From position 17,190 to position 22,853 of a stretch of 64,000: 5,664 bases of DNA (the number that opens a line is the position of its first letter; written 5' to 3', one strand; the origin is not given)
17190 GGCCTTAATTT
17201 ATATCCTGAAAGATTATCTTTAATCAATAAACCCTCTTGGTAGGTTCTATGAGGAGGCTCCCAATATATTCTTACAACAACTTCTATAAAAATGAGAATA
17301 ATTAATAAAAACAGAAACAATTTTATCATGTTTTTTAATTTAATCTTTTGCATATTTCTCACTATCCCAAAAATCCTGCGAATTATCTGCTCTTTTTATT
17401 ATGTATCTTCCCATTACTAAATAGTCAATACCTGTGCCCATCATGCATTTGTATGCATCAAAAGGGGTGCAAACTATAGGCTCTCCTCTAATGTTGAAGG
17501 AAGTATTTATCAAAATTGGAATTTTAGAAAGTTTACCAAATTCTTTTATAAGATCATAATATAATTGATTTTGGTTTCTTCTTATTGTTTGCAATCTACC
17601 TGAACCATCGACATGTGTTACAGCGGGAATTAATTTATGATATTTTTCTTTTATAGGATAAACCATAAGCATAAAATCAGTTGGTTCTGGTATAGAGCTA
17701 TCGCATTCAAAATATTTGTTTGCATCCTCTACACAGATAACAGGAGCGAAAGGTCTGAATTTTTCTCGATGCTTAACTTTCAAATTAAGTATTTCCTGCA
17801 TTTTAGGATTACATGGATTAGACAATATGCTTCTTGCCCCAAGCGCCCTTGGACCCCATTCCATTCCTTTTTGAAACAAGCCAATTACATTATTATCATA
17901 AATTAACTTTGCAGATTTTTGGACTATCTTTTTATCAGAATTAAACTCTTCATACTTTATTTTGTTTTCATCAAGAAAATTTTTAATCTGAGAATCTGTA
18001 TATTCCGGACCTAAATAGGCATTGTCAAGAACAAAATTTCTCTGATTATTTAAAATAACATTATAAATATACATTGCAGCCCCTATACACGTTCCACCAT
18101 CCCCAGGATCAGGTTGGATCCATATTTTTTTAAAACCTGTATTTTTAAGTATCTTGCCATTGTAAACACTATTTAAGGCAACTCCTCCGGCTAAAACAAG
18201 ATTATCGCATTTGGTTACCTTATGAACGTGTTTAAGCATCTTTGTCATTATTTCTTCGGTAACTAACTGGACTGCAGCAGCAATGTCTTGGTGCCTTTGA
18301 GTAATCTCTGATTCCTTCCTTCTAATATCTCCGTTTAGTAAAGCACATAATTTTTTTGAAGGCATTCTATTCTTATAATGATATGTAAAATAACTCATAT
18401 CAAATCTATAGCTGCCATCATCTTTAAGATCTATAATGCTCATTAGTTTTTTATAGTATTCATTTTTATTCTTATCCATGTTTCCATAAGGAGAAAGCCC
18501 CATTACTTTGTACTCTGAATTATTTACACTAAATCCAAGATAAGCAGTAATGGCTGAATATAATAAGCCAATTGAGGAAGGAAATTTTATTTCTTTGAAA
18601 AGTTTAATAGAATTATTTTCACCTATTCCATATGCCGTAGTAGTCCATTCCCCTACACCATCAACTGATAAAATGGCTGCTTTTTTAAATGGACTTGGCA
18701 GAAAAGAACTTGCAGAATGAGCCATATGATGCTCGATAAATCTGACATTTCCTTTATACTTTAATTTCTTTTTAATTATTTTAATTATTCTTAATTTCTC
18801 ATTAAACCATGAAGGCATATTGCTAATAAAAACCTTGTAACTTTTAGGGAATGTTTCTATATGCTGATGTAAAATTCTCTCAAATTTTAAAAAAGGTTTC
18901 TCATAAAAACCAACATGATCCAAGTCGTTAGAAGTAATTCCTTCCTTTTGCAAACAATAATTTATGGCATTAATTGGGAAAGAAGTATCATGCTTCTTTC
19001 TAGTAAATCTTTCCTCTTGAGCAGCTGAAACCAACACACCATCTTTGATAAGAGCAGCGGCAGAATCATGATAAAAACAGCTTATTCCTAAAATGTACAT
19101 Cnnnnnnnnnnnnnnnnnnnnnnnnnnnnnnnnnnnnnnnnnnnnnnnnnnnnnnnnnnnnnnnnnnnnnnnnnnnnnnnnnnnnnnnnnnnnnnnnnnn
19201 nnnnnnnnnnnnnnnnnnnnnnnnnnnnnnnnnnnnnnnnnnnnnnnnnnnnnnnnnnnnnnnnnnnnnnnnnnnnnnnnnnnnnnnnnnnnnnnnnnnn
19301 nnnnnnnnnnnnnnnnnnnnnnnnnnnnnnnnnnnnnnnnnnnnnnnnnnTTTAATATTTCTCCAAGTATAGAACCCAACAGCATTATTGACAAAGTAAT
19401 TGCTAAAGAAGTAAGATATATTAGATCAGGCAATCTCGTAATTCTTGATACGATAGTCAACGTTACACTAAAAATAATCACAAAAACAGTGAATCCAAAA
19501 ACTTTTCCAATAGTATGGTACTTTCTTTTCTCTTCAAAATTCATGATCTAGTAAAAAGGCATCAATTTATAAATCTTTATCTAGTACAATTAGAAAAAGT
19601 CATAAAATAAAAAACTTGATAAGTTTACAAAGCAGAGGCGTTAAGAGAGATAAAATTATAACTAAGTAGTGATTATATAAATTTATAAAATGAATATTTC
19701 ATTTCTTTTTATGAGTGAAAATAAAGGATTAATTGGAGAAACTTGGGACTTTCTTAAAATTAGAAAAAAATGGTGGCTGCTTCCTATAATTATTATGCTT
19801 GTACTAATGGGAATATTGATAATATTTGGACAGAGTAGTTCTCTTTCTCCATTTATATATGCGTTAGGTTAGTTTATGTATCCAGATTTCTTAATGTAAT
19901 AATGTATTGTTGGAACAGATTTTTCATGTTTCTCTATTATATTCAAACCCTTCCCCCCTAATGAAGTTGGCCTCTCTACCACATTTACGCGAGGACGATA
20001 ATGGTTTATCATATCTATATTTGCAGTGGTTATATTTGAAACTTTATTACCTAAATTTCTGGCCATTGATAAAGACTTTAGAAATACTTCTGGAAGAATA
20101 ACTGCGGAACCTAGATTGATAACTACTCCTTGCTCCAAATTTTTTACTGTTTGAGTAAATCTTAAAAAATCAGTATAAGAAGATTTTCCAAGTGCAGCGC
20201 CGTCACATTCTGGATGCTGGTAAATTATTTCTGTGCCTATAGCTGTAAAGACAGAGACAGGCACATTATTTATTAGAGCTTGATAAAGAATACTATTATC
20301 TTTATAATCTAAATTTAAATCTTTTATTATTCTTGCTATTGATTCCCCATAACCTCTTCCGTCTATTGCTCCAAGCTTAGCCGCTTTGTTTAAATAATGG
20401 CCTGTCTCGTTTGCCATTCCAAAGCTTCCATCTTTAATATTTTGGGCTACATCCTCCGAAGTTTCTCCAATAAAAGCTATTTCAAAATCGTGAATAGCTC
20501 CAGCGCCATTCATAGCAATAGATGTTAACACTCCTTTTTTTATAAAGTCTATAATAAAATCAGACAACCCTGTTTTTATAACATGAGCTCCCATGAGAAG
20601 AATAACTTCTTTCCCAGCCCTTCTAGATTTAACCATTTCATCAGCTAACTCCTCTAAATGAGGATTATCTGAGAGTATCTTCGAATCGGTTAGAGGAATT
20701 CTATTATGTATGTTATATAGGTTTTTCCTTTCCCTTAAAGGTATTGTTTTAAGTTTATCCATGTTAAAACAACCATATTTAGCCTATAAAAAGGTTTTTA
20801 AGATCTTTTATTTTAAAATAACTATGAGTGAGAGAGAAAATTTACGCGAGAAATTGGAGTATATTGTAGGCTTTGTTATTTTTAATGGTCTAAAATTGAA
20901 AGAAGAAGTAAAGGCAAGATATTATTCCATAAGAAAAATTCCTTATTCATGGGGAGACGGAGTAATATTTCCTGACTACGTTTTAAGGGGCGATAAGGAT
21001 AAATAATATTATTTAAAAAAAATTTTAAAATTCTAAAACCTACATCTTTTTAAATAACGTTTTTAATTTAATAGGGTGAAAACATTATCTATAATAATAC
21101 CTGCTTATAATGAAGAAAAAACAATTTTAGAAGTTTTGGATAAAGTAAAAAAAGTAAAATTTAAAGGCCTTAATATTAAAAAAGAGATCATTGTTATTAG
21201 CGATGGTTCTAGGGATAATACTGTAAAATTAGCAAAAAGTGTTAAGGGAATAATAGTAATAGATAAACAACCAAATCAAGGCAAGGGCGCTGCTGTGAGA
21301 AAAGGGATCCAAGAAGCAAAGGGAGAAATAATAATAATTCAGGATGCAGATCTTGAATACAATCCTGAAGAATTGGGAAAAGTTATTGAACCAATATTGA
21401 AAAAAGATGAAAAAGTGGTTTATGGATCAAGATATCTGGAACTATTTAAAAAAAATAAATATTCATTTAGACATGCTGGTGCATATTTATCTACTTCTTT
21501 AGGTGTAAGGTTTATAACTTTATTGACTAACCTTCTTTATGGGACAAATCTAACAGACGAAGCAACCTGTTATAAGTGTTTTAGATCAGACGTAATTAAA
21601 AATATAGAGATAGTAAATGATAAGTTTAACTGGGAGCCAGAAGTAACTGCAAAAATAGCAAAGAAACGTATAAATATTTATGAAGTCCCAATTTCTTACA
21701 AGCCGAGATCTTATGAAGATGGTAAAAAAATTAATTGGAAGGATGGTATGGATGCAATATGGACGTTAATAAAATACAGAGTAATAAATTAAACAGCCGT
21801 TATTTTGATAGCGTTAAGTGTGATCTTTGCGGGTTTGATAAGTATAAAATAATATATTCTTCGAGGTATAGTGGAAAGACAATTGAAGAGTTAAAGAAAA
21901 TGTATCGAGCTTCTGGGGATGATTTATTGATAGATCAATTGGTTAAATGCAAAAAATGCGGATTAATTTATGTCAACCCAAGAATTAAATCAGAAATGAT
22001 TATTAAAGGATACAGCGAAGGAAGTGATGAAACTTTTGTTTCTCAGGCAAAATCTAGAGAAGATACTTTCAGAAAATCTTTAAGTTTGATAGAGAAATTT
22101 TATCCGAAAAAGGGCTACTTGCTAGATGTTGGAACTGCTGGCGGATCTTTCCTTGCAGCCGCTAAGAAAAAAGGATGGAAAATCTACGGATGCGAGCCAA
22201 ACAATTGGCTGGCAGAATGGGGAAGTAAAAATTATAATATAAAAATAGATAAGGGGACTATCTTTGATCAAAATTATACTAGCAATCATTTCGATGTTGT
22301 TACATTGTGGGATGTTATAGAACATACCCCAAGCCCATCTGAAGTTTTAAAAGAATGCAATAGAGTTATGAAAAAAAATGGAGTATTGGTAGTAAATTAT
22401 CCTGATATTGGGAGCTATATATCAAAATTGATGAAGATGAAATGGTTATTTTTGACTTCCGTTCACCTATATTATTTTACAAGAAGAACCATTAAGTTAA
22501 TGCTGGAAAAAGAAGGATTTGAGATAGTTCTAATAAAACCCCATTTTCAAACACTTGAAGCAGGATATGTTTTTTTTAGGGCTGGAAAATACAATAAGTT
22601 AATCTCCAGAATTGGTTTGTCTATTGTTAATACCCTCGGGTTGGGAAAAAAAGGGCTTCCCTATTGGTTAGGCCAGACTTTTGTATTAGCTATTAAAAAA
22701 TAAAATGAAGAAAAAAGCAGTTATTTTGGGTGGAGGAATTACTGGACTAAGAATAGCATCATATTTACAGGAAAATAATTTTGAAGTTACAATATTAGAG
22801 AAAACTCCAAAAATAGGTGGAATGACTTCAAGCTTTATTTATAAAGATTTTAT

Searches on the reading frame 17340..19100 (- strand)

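Call 30: search_protein_families(library=pfam, proteins=[window:17340-19100:-], max_evalue=0.001)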
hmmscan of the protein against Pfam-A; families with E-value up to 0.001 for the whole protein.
window:17340-19100:- (586 aa): 5 families
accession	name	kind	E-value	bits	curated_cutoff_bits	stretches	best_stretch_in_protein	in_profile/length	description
PF02543.21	Carbam_trans_N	-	1.4e-84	284.9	24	1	3-343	2-346/346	Carbamoyltransferase N-terminus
PF16861.10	Carbam_trans_C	-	3.2e-69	232.3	27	1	397-570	1-170/170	Carbamoyltransferase C-terminus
PF01300.24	Sua5_yciO_yrdC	-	0.0004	20.3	25.1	1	498-572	93-161/178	Telomere recombination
PF00814.31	TsaD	-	0.00053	20.2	24.8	0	169-317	102-237/264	tRNA N6-adenosine threonylcarbamoyltransferase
PF22521.2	HypF_C_2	-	0.00054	20.2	27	1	267-340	163-240/241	Carbamoyltransferase, Kae1-like Domain, second subdomain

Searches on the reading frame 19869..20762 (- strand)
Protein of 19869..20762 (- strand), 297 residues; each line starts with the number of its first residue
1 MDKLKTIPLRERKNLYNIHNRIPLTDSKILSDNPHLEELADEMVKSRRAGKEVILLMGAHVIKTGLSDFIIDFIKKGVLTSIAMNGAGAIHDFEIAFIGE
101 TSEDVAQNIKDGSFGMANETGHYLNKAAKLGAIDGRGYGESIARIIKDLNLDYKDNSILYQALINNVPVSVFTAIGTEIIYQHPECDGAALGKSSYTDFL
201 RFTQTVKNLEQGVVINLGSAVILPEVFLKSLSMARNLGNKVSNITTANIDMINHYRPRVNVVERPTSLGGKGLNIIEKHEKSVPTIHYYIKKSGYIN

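Call 38: search_protein_families(library=pfam, proteins=[window:19869-20762:-], max_evalue=0.001)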
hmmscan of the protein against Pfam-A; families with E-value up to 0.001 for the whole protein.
window:19869-20762:- (297 aa): 2 families
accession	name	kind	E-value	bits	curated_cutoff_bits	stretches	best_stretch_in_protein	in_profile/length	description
PF21570.3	ArgZ-like_C_2nd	-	6e-06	26.5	27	1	38-106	2-69/213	Arginine dihydrolase ArgZ-like, C-terminal, Rossmann fold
PF01916.23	DS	-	1.9e-05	24.5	27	0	142-222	139-220/288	Deoxyhypusine synthase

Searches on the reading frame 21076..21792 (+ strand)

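Call 38: search_protein_families(library=pfam, proteins=[window:21076-21792:+], max_evalue=0.001)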
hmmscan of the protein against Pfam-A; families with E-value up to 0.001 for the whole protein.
window:21076-21792:+ (238 aa): 3 families
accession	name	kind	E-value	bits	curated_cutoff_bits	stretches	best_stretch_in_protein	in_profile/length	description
PF00535.33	Glycos_transf_2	-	1.1e-35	123.5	23.3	1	5-176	1-166/168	Glycosyl transferase family 2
PF13641.12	Glyco_tranf_2_3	-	9.6e-09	36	27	1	4-125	3-129/230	Glycosyltransferase like family 2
PF10111.15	Glyco_tranf_2_2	-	1.1e-06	28.8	27.3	1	5-105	1-104/276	Glycosyltransferase like family 2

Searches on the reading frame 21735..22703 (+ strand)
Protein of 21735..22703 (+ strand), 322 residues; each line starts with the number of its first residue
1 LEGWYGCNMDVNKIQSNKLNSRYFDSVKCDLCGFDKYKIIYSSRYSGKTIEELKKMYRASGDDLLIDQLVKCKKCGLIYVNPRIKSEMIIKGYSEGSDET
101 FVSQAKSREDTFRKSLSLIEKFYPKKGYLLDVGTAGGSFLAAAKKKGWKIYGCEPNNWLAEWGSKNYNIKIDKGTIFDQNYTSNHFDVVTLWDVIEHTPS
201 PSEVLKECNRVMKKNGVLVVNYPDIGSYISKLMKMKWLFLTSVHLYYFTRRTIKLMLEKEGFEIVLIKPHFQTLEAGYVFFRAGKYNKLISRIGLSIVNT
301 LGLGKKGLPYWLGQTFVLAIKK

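Call 38: search_protein_families(library=pfam, proteins=[window:21735-22703:+], max_evalue=0.001)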
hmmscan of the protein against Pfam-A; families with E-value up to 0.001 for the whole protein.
window:21735-22703:+ (322 aa): 7 families
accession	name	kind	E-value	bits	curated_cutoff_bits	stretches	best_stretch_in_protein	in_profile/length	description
PF13489.12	Methyltransf_23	-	1.1e-26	94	27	1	113-265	7-162/164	Methyltransferase domain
PF08241.18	Methyltransf_11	-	9.4e-15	55.5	21.2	1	130-220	1-95/95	Methyltransferase domain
PF08242.18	Methyltransf_12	-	5.7e-10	40.2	30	1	130-218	1-98/98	Methyltransferase domain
PF13847.12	Methyltransf_31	-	1.1e-09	38.6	27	1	167-224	53-113/145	Methyltransferase domain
PF13649.12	Methyltransf_25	-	1.9e-09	38.5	27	1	130-216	2-97/97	Methyltransferase domain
PF07021.18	MetW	-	7.8e-07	29.4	21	1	114-229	2-116/193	Methionine biosynthesis protein MetW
PF01555.25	N6_N4_Mtase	-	0.0006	20.3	26.7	0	203-243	34-61/221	DNA methylase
